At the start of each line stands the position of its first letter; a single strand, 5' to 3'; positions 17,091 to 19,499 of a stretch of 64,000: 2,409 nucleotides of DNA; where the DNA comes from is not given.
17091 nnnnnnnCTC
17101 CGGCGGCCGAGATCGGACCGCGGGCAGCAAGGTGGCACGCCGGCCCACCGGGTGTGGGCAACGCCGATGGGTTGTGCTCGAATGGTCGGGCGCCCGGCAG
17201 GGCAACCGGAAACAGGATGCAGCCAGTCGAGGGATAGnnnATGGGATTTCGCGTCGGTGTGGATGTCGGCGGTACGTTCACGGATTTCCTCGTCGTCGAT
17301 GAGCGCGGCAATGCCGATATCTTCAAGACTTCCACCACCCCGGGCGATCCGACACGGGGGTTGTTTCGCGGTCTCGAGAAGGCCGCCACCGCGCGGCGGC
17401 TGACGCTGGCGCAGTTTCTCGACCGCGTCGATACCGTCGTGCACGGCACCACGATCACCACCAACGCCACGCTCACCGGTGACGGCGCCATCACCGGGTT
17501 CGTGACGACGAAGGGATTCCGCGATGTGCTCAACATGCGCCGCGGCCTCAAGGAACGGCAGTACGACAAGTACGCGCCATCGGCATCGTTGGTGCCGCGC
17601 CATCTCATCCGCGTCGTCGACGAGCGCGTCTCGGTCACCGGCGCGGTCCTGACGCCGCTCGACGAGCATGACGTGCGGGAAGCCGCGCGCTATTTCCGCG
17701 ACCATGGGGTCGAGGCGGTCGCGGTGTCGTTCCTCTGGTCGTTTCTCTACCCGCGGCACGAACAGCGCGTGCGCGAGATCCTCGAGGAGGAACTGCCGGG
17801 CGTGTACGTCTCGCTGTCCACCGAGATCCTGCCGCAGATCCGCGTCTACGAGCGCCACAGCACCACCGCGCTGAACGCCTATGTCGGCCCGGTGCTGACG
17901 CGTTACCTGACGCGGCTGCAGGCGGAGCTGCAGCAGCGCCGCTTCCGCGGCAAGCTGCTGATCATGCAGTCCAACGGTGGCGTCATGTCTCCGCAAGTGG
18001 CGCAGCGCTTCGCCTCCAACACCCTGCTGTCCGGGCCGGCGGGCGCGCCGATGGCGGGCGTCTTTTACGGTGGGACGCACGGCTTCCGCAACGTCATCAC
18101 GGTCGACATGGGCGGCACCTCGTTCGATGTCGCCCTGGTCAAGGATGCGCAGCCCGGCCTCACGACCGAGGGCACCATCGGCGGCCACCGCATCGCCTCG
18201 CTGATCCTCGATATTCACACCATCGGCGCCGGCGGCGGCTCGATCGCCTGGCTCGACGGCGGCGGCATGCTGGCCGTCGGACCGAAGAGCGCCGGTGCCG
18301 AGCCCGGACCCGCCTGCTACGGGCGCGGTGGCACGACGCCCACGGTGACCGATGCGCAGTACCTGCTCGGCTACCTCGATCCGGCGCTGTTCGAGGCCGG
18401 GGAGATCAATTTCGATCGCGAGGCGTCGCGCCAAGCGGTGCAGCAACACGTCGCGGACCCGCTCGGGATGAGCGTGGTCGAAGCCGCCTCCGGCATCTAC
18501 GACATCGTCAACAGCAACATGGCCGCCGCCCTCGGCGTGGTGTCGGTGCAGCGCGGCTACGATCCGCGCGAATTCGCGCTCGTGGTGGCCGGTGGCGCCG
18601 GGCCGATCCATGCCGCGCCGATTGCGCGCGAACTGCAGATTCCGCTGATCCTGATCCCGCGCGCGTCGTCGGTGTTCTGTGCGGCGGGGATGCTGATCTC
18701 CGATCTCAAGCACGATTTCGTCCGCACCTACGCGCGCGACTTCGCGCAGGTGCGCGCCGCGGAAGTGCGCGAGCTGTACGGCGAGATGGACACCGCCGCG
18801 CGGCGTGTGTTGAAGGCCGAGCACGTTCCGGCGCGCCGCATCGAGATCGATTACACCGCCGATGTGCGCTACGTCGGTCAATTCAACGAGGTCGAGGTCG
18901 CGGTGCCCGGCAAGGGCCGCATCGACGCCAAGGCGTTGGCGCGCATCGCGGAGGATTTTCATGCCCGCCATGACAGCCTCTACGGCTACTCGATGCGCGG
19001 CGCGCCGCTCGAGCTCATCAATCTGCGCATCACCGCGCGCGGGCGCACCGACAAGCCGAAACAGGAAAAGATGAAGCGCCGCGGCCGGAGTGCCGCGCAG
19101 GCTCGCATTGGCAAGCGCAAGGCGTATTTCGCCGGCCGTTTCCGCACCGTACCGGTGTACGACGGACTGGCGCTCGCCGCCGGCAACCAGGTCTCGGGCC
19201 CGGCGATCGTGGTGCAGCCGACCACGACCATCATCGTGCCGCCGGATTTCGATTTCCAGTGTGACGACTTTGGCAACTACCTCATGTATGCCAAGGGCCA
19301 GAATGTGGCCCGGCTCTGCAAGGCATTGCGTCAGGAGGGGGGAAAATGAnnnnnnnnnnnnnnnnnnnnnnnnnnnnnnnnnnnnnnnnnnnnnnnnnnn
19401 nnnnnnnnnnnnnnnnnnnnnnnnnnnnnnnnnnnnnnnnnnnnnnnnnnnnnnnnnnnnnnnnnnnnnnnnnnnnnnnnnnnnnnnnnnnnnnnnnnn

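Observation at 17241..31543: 14-kb operon coupling hydantoinase A/B to a non-MCM split acyl-CoA mutase and a full CoA-activation/beta-oxidation set: candidate novel catabolic route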

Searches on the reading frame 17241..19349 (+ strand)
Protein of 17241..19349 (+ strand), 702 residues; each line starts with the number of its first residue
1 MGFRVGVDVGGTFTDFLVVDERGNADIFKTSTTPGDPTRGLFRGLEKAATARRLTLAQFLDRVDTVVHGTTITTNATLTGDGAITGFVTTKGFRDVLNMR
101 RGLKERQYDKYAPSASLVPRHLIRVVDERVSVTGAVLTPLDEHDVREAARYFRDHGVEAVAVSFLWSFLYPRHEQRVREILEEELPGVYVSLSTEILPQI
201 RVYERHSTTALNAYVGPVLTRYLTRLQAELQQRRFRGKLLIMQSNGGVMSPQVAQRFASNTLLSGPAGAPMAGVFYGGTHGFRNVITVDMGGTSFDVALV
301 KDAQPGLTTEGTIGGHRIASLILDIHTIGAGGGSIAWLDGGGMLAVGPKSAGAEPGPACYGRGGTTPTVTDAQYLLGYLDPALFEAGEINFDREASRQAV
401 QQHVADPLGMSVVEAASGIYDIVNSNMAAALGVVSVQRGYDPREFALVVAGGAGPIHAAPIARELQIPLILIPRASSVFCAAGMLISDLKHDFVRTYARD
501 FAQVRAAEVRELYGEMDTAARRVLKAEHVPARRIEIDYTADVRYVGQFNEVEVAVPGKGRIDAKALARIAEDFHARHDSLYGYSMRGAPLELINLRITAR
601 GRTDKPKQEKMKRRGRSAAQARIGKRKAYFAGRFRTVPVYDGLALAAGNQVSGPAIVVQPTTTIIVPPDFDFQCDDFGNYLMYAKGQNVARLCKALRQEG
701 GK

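Call 5: search_protein_families(library=pfam, proteins=[window:17241-19349:+])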
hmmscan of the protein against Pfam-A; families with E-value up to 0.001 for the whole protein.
window:17241-19349:+ (702 aa): 3 families
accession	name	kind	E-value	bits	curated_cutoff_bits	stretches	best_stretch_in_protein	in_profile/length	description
PF01968.24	Hydantoinase_A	-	8.9e-89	298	22.9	1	205-492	1-290/291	Hydantoinase/oxoprolinase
PF05378.19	Hydant_A_N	-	8e-50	169.4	25.2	1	4-184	1-175/176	Hydantoinase/oxoprolinase N-terminal region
PF19278.4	Hydant_A_C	-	1.4e-23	83.7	21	1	505-677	10-185/193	Hydantoinase/oxoprolinase C-terminal domain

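Call 6: search_protein_families(library=ncbifam, proteins=[window:17241-19349:+])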
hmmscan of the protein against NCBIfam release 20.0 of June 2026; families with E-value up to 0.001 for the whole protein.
window:17241-19349:+ (702 aa): 3 families
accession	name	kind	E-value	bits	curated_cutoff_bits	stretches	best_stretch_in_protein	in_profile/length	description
NF050156.1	CapLactmsAlpCapA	equivalog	4.7e-216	719.2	1000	1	3-683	1-686/689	caprolactamase subunit alpha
NF042975.2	AcphenoCarb_ApcC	equivalog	9.4e-115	384.4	1500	1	5-679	11-706/733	acetophenone carboxylase subunit gamma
NF042960.1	AcphenoCarb_ApcA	equivalog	7.6e-77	259.1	1250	1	5-682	4-655/658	acetophenone carboxylase subunit alpha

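Call 24: search_solved_structures(query=window:17241-19349:+, show_alignments=0)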
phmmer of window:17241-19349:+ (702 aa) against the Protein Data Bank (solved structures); distinct sequences matched with E-value up to 0.001: 6.
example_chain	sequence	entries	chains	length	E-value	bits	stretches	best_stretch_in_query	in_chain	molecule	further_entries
6yra_A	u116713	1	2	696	5.1e-157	527.5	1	3-680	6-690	5-oxoprolinase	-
7hk5_A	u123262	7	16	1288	1.5e-152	512.7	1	4-683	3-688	N-methylhydantoinase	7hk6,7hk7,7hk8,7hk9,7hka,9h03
5l9w_B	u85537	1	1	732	6.8e-106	358.5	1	5-681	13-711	Acetophenone carboxylase gamma subunit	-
5svb_B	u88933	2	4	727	2.3e-80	274.2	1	5-675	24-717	Acetone carboxylase beta subunit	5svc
5m45_B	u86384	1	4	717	5.8e-80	272.8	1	5-675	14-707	Acetone carboxylase beta subunit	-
5l9w_b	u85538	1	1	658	4.7e-55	190.5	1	3-680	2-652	Acetophenone carboxylase alpha subunit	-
